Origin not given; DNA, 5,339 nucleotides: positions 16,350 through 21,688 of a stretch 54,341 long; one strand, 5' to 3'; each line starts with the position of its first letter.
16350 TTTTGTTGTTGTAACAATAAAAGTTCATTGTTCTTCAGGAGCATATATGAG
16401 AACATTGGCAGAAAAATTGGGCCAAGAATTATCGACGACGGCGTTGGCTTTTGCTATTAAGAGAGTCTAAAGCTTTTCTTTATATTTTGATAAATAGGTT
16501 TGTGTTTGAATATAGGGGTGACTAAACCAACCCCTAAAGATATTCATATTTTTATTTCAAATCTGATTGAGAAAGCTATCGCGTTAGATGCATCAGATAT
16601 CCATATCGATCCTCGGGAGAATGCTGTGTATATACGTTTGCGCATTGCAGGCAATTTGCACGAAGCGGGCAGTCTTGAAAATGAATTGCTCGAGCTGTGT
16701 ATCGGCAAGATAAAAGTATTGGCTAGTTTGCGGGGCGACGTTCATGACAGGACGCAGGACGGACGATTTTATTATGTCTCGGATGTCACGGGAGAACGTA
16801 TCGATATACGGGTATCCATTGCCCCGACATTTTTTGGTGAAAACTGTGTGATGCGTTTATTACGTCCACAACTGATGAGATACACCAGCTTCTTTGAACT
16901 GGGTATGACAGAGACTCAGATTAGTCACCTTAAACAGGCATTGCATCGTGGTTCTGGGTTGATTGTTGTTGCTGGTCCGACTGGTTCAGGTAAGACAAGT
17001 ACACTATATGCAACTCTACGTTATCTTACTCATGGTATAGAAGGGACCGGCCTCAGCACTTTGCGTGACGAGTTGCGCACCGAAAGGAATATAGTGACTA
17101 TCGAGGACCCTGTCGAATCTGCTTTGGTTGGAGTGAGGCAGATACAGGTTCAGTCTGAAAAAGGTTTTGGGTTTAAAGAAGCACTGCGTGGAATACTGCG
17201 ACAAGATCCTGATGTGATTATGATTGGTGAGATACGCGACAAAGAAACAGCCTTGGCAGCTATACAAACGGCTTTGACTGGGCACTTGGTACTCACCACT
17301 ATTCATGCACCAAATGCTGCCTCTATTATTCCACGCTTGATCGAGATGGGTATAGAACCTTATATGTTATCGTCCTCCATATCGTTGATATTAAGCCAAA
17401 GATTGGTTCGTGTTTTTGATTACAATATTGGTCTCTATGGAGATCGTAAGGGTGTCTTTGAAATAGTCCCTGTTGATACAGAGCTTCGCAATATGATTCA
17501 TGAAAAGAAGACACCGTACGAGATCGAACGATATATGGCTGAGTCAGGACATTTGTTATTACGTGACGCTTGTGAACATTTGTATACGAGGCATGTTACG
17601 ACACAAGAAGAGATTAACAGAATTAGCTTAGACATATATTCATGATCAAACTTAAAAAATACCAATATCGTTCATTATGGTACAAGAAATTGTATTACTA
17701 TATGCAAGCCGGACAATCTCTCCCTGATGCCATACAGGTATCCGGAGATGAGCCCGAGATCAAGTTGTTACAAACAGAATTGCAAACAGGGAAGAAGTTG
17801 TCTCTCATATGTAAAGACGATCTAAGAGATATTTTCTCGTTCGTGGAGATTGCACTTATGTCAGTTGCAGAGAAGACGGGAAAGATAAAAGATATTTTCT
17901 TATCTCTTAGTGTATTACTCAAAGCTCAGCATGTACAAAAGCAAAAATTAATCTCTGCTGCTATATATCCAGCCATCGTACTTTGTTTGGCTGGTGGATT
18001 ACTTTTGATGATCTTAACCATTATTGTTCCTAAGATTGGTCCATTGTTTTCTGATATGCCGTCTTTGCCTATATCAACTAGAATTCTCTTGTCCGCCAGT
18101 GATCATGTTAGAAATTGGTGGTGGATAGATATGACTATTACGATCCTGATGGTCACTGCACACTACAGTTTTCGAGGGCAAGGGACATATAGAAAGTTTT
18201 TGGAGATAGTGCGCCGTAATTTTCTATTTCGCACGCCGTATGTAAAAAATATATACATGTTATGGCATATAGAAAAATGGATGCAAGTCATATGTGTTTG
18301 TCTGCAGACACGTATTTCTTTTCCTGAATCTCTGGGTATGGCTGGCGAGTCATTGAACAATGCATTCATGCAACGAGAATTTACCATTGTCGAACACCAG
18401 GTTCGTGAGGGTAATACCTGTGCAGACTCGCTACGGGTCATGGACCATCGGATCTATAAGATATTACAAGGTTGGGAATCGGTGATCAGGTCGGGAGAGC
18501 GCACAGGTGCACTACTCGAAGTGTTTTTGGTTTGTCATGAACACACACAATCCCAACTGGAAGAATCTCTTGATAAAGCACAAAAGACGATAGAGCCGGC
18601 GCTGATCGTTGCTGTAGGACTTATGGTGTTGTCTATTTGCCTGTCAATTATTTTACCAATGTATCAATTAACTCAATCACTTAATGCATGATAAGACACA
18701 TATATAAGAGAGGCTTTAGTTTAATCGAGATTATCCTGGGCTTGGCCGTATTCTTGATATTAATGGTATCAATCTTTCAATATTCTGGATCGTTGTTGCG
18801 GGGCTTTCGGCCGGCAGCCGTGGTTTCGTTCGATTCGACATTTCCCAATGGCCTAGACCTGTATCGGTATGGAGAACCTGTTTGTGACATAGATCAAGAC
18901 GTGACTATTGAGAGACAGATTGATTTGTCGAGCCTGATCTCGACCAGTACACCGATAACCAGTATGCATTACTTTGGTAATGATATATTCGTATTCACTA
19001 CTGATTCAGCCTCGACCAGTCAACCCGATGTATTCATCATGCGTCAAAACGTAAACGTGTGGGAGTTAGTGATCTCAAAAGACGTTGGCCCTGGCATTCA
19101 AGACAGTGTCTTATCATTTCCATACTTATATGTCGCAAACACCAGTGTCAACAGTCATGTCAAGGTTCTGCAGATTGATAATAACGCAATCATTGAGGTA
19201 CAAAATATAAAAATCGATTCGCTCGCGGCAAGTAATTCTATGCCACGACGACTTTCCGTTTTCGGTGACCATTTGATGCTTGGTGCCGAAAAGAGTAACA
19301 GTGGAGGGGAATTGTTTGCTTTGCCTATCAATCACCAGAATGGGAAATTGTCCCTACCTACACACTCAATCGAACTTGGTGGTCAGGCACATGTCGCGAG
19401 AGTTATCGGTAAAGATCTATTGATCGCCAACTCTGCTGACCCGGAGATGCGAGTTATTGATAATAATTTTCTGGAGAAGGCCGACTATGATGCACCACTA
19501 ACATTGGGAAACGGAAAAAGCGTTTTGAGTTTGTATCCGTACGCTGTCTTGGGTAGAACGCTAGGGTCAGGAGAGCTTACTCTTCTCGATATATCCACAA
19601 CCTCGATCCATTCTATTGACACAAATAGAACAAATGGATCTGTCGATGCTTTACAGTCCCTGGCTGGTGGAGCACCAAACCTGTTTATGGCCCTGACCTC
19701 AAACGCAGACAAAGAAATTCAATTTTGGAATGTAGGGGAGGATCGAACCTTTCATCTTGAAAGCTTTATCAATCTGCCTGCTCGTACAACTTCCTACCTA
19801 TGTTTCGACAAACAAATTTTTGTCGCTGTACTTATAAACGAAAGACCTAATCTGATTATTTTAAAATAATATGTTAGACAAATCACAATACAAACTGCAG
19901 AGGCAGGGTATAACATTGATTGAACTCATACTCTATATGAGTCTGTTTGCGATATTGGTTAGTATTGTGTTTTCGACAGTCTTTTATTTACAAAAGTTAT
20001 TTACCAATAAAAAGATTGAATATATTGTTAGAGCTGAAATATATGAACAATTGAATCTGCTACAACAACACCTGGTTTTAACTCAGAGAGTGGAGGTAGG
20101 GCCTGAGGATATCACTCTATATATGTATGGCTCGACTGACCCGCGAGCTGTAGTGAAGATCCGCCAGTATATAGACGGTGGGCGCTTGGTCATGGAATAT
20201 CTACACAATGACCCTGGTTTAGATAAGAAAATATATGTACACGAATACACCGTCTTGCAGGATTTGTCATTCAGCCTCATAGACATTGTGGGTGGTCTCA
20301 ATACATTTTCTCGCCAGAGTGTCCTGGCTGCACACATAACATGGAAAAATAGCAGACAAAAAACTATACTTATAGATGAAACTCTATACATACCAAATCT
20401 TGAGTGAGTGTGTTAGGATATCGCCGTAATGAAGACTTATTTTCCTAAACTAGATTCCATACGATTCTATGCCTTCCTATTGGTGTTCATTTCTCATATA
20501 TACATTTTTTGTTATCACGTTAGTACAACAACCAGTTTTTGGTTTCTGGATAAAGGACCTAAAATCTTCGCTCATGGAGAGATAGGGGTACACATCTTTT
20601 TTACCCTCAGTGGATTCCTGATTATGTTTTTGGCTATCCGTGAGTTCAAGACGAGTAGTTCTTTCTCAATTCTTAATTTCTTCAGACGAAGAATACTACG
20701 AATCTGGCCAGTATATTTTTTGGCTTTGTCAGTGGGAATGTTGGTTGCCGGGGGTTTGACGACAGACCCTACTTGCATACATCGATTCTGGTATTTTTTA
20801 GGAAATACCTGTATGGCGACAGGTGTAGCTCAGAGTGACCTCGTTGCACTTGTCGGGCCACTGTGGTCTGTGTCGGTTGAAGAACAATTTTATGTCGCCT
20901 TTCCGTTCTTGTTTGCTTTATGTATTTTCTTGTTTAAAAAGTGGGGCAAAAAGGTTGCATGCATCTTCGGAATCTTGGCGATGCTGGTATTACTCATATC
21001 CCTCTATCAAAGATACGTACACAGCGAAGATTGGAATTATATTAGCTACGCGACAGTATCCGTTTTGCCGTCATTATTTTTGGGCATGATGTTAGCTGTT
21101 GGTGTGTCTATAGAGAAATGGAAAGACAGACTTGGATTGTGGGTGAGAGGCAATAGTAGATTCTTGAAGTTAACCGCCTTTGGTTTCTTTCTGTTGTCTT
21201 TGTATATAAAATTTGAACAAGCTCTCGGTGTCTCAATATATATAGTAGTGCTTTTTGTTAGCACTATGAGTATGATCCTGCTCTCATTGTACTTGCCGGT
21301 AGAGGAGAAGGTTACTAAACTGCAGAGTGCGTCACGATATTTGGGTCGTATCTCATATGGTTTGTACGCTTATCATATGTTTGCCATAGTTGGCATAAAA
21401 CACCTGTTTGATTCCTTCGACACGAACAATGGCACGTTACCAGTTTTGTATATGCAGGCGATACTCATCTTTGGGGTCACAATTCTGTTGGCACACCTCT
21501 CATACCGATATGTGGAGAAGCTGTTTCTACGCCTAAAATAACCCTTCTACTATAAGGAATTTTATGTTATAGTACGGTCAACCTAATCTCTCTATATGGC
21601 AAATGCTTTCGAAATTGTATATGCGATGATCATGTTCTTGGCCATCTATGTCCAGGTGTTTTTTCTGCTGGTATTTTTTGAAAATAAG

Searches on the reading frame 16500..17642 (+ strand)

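Call 100: search_protein_families(library=pfam, proteins=[window:16500-17642:+], max_evalue=0.0001)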
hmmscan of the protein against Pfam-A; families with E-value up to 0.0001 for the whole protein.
window:16500-17642:+ (381 aa): 2 families
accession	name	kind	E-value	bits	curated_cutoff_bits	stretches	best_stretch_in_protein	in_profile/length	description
PF00437.27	T2SSE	-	4e-87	292.7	24.9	1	15-372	8-368/370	Type II/IV secretion system protein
PF13191.12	AAA_16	-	4.2e-05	24.5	32.6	1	138-209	6-90/167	AAA ATPase domain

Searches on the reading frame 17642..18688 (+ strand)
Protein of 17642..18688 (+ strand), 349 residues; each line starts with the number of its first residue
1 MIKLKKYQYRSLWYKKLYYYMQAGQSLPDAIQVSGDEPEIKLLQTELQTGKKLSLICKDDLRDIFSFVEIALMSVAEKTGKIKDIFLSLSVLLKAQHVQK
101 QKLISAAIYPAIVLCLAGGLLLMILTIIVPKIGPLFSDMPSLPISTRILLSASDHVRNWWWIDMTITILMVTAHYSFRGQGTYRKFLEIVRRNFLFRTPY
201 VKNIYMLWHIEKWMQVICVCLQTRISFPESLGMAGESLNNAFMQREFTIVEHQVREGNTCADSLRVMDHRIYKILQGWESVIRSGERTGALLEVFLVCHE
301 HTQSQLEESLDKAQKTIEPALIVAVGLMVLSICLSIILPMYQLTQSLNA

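Call 100: search_protein_families(library=pfam, proteins=[window:17642-18688:+], max_evalue=0.0001)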
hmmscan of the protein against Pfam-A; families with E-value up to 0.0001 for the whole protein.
window:17642-18688:+ (349 aa): 1 family
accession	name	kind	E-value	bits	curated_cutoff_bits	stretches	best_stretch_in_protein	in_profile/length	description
PF00482.28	T2SSF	-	2.3e-31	108.8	25.2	2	214-339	2-125/125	Type II secretion system (T2SS), protein F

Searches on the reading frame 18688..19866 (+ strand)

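Call 100: search_protein_families(library=pfam, proteins=[window:18688-19866:+], max_evalue=0.0001)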
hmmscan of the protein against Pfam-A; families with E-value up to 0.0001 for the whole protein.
window:18688-19866:+ (393 aa): 1 family
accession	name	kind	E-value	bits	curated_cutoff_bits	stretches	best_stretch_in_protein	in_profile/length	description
PF07963.17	N_methyl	-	8.8e-05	22.4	21.2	0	7-29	4-26/27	Prokaryotic N-terminal methylation motif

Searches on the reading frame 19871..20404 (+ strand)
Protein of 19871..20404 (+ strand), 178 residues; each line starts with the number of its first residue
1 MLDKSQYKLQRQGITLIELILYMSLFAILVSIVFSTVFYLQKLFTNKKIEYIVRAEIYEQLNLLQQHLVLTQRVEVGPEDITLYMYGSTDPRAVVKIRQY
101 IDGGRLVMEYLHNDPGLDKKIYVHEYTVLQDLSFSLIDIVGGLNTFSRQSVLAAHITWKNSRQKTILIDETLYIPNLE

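Call 100: search_protein_families(library=pfam, proteins=[window:19871-20404:+], max_evalue=0.0001)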
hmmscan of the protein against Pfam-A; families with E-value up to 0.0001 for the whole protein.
window:19871-20404:+ (178 aa): 1 family
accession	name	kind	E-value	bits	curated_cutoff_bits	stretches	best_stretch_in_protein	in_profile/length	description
PF07963.17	N_methyl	-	6e-05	22.9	21.2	0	11-34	4-27/27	Prokaryotic N-terminal methylation motif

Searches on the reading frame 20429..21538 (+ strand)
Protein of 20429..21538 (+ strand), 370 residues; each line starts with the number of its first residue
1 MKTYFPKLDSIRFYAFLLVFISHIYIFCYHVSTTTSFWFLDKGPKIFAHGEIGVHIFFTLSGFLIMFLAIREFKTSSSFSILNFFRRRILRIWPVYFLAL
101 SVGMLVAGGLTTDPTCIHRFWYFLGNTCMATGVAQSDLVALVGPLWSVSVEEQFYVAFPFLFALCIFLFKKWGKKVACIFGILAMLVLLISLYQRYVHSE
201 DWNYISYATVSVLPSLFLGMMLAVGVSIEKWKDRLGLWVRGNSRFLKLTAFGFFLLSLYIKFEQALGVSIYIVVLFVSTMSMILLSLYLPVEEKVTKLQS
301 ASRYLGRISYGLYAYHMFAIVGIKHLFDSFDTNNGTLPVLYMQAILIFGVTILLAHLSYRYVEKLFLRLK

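Call 100: search_protein_families(library=pfam, proteins=[window:20429-21538:+], max_evalue=0.0001)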
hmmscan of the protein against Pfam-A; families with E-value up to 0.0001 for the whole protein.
window:20429-21538:+ (370 aa): 1 family
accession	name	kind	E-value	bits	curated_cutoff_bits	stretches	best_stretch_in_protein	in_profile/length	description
PF01757.29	Acyl_transf_3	-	2.3e-29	102.9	31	1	7-353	3-323/326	Acyltransferase domain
